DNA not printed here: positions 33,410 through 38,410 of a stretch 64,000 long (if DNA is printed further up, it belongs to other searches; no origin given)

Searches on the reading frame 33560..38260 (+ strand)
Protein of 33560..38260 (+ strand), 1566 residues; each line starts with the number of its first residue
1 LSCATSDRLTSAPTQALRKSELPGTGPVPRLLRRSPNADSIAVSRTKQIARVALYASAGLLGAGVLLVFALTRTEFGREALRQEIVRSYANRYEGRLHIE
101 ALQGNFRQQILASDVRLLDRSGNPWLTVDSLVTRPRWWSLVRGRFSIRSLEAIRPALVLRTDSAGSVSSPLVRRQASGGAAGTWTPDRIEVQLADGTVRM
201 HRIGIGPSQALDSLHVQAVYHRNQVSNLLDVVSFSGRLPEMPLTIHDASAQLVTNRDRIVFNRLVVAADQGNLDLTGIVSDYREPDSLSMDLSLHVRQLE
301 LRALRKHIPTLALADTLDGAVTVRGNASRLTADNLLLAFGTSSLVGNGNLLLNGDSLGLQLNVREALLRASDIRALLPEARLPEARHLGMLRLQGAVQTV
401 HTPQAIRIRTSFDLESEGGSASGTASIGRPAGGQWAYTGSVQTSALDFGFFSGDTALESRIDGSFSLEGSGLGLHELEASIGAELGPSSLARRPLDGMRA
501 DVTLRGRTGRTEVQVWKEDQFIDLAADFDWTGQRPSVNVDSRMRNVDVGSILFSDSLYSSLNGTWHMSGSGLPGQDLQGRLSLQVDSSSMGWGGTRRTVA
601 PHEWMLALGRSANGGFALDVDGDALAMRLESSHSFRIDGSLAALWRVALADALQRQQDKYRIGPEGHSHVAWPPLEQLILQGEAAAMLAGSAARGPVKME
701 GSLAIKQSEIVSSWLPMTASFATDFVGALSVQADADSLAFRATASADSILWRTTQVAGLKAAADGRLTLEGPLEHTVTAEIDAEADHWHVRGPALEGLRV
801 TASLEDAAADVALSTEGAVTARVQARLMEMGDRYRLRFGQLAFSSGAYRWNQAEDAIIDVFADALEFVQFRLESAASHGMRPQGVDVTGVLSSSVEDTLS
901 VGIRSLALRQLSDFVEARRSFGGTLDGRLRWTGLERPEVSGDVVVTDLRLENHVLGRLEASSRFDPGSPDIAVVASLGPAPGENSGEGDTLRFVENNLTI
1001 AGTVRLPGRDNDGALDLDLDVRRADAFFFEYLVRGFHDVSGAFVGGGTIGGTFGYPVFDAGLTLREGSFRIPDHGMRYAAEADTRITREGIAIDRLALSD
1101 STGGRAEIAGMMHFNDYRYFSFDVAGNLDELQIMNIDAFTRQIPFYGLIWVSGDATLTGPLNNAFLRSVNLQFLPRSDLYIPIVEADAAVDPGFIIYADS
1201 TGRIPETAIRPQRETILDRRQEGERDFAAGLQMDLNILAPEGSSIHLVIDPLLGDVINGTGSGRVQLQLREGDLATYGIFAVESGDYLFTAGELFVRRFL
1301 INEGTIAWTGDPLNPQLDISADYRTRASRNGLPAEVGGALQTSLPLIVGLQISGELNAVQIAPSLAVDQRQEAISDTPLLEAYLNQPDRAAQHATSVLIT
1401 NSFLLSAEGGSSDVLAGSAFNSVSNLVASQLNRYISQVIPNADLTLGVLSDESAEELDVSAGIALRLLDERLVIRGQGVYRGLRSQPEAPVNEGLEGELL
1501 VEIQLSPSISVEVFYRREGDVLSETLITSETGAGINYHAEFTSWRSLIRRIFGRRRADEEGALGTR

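Call 94: search_protein_families(library=pfam, proteins=[window:33560-38260:+], max_evalue=0.0001)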
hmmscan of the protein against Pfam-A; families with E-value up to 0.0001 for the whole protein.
window:33560-38260:+ (1566 aa): 2 families
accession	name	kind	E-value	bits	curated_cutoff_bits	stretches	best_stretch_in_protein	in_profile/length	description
PF04357.19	TamB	-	1.5e-43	150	22.4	1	1099-1541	6-381/381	TamB, inner membrane protein subunit of TAM complex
PF05359.17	DUF748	-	5.2e-06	25.2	50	0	43-167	8-127/1037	Domain of Unknown Function (DUF748)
